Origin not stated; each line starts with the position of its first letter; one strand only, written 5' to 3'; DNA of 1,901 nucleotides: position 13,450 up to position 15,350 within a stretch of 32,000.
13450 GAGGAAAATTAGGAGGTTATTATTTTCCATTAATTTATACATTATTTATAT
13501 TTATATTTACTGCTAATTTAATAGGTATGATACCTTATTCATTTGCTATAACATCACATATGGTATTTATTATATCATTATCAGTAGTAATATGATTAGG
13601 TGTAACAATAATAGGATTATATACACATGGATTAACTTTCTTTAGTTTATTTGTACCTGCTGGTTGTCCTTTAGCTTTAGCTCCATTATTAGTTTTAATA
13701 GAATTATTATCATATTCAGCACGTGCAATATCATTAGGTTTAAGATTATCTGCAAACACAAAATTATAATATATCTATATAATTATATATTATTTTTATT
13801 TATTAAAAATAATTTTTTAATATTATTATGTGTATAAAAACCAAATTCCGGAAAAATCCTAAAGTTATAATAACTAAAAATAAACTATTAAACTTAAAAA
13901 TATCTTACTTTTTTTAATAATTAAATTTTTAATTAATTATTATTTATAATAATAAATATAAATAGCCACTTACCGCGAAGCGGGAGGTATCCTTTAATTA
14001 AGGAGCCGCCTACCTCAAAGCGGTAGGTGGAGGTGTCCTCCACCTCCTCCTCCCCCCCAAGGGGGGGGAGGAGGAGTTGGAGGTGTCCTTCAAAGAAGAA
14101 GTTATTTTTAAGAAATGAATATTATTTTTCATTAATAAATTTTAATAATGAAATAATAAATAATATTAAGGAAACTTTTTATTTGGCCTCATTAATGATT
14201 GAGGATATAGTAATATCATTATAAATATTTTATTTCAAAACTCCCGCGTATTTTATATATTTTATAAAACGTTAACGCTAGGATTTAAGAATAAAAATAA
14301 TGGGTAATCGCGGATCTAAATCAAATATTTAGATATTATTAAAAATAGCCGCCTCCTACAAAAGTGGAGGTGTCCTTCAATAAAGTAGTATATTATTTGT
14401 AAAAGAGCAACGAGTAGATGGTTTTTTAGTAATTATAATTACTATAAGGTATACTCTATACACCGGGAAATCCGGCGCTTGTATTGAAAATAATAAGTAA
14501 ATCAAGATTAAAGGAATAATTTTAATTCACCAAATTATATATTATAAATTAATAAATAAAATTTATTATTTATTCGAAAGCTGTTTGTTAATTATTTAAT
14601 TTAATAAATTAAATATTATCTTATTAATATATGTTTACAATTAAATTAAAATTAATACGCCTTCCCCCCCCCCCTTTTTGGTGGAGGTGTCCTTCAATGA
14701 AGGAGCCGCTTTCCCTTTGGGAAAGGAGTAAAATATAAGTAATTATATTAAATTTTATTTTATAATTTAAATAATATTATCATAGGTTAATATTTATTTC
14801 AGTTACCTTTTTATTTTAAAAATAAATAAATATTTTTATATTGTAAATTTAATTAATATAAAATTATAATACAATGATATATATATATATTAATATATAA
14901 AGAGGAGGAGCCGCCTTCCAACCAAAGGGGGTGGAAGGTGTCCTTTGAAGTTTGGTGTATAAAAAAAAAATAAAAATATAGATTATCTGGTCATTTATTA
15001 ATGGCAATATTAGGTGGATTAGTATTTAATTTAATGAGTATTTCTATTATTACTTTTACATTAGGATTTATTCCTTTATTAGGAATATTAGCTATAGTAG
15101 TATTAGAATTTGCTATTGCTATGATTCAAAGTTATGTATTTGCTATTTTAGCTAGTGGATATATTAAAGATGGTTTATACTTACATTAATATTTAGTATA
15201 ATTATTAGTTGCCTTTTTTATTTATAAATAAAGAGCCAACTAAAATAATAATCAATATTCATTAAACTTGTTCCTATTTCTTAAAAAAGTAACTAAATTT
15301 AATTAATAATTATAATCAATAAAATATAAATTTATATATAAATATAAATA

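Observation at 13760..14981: atp6 is split by a 1.2 kb ORF-less sequence that looks like none of the other introns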

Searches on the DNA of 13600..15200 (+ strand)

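Call 4: search_rna_families(source=window, start=13600, end=15200, threshold=evalue, max_evalue=10, show_alignments=3)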
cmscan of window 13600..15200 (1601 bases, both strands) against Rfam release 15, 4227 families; matches with E-value up to 10: 30.
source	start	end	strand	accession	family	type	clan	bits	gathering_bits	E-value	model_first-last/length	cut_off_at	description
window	14028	14137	+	RF02058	STnc400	Gene;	-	37.8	80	3.7e-05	1-125/125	no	Gammaproteobacterial sRNA STnc400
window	14030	14090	-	RF03960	mir-6644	Gene; miRNA;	-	34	82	4.1e-05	1-67/67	no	mir-6644 microRNA precursor family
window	14028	14092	+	RF04209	MIR7533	Gene; miRNA;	-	31.8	230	0.00043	1-249/249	no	MIR7533 microRNA precursor family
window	14026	14094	+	RF03960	mir-6644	Gene; miRNA;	-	28.9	82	0.0012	1-67/67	no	mir-6644 microRNA precursor family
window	14035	14085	+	RF03849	MIR1219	Gene; miRNA;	-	28.8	79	0.0025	1-82/82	no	MIR1219 microRNA precursor family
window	14027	14093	+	RF03880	mir-1684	Gene; miRNA;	-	27.8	60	0.0059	1-87/87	no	mir-1684 microRNA precursor family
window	14028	14092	-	RF04209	MIR7533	Gene; miRNA;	-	27.7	230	0.0042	1-249/249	no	MIR7533 microRNA precursor family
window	14036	14105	-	RF02953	DUF1874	Cis-reg;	-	26.1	42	0.019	1-93/93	no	DUF1874 RNA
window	14023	14097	-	RF03880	mir-1684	Gene; miRNA;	-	25.2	60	0.028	1-87/87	no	mir-1684 microRNA precursor family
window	14036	14085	-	RF03831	mir-627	Gene; miRNA;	-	24.2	86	0.018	1-87/87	no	mir-627 microRNA precursor family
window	14036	14084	-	RF03861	mir-4484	Gene; miRNA;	-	23.6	90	0.24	1-89/89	no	mir-4484 microRNA precursor family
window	14666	14753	-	RF02568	UptR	Gene; sRNA;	-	20.9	100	1.5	1-92/92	no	Escherichia coli small RNA (uptR) gene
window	14039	14084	+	RF02953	DUF1874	Cis-reg;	-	20.7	42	0.49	1-93/93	no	DUF1874 RNA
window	14039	14081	+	RF02266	XIST_intron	Gene; lncRNA;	-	20.5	70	1.3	1-68/68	no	XIST 3' intron conserved motif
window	14044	14076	-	RF00884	MIR815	Gene; miRNA;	-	20.3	63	0.86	1-81/81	no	MIR815 microRNA precursor family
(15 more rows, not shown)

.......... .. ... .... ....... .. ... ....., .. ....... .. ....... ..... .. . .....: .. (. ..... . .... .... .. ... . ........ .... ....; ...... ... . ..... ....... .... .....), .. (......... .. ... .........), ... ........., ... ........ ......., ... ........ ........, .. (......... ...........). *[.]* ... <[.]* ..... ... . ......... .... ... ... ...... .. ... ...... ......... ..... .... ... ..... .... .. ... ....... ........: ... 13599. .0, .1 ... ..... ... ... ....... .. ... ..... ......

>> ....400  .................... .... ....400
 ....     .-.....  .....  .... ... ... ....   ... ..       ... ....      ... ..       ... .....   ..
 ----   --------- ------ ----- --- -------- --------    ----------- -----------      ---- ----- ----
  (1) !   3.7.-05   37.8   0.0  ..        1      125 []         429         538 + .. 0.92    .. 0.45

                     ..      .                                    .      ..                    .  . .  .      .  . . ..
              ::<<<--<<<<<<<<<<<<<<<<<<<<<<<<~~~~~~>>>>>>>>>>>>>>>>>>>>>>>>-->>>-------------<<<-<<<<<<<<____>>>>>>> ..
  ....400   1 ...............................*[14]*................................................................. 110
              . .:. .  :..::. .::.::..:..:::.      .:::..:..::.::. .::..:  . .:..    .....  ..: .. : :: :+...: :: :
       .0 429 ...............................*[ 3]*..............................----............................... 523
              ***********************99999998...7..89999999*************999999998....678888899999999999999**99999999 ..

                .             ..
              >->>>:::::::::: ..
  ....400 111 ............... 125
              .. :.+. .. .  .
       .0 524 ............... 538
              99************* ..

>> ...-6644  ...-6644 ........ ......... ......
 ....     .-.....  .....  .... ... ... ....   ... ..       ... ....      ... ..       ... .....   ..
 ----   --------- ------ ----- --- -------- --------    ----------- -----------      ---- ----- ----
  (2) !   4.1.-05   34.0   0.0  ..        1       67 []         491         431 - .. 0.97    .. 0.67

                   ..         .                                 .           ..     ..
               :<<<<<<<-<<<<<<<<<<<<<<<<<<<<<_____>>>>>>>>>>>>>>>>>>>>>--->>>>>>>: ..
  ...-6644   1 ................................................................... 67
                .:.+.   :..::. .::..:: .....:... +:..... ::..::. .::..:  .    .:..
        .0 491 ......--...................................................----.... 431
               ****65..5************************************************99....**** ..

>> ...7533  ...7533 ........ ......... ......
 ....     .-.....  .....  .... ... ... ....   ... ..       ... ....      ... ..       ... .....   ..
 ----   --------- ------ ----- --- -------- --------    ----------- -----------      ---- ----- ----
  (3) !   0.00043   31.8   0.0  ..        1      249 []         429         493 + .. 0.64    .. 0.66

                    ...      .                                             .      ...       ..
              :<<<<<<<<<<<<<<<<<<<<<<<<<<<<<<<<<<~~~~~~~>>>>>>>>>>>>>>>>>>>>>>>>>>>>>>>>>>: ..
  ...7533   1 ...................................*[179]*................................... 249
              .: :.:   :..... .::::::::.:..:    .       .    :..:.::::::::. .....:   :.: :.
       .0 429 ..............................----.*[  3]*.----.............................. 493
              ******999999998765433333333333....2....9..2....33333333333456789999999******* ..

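Call 33: search_rna_families(source=L009, start=4485, end=4870, threshold=evalue, max_evalue=10, show_alignments=3)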
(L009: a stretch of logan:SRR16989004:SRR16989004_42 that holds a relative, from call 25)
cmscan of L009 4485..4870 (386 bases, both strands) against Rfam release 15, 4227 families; matches with E-value up to 10: 0.
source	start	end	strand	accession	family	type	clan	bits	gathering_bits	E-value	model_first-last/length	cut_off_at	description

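Call 34: search_rna_families(source=L015, start=1826, end=2180, threshold=evalue, max_evalue=10, show_alignments=3)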
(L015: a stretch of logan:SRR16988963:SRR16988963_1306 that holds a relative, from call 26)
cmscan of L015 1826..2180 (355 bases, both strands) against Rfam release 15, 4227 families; matches with E-value up to 10: 3.
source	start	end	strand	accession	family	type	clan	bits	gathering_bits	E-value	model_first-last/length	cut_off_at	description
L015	1826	2148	+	RF00028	Intron_gpI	Intron;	-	33.2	50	6.1e-07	1-253/253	no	Group I catalytic intron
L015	1896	2005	+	RF02065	STnc340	Gene; sRNA;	-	18.9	80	2.6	1-130/130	no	Enterobacterial sRNA STnc340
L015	1909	1976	-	RF01042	mir-891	Gene; miRNA;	-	16.4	90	1.9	1-79/79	no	mir-891 microRNA precursor family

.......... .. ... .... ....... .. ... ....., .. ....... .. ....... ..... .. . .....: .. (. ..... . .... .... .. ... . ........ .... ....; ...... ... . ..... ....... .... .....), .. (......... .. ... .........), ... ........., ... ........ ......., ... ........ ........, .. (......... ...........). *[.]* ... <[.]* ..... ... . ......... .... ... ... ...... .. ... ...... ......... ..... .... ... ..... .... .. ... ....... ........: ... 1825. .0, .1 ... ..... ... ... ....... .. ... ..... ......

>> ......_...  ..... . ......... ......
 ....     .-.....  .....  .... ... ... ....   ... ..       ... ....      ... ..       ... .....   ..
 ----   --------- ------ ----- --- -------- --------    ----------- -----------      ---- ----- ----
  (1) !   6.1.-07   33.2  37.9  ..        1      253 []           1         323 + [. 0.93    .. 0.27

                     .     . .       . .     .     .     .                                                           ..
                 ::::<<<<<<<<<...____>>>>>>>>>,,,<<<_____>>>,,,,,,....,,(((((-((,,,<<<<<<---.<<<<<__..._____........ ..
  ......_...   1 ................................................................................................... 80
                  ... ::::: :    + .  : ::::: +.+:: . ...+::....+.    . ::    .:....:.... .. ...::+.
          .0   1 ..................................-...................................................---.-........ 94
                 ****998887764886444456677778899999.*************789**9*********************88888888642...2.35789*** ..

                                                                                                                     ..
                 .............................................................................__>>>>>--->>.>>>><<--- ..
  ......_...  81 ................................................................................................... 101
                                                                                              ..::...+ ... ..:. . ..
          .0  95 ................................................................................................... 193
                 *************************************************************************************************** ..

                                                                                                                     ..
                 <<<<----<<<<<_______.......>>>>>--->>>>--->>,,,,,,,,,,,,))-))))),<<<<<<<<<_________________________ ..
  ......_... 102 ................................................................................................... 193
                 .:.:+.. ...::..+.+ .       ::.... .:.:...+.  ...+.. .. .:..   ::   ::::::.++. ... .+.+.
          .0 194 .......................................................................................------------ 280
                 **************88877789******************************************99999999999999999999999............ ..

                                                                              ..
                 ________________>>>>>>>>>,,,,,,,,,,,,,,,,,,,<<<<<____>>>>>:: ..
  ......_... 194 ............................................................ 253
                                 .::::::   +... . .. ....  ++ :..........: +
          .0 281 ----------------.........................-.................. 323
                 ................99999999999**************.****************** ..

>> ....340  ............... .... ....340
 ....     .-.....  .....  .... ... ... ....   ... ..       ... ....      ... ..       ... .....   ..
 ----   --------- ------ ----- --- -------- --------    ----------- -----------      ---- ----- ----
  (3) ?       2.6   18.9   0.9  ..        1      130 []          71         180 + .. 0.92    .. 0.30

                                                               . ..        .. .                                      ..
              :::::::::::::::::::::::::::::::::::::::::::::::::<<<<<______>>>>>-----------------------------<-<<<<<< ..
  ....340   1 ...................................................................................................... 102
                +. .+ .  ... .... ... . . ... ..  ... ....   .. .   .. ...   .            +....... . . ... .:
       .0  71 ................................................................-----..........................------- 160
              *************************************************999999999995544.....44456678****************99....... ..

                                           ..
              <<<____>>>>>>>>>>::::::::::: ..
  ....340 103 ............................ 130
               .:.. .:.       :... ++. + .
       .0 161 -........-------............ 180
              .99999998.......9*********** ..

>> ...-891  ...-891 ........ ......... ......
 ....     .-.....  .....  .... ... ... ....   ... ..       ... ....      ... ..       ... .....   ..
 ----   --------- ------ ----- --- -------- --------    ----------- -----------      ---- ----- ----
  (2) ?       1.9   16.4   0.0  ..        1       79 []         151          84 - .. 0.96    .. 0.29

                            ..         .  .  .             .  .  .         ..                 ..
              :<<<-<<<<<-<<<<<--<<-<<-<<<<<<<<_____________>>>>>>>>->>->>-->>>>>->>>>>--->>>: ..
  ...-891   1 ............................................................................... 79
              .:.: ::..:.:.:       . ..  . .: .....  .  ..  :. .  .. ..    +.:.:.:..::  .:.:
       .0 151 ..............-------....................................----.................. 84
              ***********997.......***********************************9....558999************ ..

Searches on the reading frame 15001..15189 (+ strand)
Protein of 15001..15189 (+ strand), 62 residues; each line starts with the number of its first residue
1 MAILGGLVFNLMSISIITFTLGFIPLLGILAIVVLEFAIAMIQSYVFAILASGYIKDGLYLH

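Call 8: find_encoding_contigs(protein=window:15001-15189:+, flank=10000, max_places=10)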
Protein window:15001-15189:+ (62 aa): no gene with exactly this product is on record in the collection.

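Call 24: find_homologous_proteins(query=window:15001-15186:+, max_evalue=0.00001)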
Query seq(62 aa) (62 aa): 3 proteins with E <= 0.00001 among 6 candidates.
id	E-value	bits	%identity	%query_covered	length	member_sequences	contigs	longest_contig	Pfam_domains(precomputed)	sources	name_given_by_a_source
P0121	6.8e-27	110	97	100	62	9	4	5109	PF00119.26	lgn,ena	-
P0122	3.9e-25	104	92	100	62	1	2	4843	PF00119.26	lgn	-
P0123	1.2e-19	87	91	89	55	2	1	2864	PF00119.26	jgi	jgi:F-type H+-transporting ATPase subunit a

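Call 25: find_encoding_contigs(protein=P0121, flank=5000, max_places=8)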
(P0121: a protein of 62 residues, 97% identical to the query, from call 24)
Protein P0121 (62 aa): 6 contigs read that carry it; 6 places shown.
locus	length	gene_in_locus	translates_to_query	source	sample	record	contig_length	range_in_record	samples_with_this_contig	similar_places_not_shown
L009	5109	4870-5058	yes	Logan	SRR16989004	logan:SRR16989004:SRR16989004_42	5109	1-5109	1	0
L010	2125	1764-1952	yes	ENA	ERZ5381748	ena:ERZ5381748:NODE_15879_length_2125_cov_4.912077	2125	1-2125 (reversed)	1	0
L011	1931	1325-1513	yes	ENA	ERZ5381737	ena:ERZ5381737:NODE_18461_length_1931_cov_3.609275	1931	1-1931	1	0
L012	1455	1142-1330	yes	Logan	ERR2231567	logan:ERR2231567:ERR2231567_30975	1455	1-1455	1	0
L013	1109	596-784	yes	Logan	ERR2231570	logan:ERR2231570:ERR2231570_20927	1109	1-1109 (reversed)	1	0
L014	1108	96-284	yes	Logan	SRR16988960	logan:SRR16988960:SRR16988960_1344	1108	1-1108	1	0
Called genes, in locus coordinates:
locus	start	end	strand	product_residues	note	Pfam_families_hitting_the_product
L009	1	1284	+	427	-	?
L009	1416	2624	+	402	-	PF00115:COX1, PF00961:LAGLIDADG_1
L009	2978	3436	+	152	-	PF00115:COX1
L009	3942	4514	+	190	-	PF00119:ATP-synt_A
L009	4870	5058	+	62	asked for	PF00119:ATP-synt_A (weak)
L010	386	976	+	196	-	PF00119:ATP-synt_A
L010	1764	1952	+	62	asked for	PF00119:ATP-synt_A (weak)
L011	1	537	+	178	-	?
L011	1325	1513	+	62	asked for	PF00119:ATP-synt_A (weak)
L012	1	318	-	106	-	?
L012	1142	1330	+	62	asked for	PF00119:ATP-synt_A (weak)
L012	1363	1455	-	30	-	?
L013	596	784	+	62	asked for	PF00119:ATP-synt_A (weak)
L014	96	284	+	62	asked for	PF00119:ATP-synt_A (weak)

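Call 26: find_encoding_contigs(protein=P0122, flank=5000, max_places=6)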
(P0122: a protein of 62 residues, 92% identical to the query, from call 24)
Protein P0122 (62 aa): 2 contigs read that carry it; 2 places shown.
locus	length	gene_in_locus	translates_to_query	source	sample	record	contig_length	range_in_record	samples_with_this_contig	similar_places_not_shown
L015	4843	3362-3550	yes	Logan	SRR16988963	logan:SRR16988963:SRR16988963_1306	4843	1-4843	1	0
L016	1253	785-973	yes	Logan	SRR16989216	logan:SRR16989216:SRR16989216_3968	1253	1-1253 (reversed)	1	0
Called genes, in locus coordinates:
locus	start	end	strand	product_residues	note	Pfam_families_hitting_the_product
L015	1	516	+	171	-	?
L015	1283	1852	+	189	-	PF00119:ATP-synt_A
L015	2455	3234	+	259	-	PF01541:GIY-YIG, PF07453:NUMOD1 (weak)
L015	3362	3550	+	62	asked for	PF00119:ATP-synt_A (weak)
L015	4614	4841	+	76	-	?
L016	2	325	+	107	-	?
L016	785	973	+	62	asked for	PF00119:ATP-synt_A (weak)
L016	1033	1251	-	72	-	?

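Call 27: find_encoding_contigs(protein=P0123, flank=5000, max_places=6)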
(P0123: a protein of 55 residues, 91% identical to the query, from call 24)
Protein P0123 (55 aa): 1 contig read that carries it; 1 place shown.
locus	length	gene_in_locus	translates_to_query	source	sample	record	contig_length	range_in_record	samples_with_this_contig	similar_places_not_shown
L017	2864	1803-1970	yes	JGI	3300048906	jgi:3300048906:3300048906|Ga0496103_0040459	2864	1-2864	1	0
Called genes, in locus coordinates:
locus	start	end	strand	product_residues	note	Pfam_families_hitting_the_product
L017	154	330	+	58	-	PF00115:COX1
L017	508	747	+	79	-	-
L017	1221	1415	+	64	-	-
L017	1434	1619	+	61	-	PF00119:ATP-synt_A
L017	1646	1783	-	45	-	-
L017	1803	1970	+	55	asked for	PF00119:ATP-synt_A (weak)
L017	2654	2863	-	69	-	?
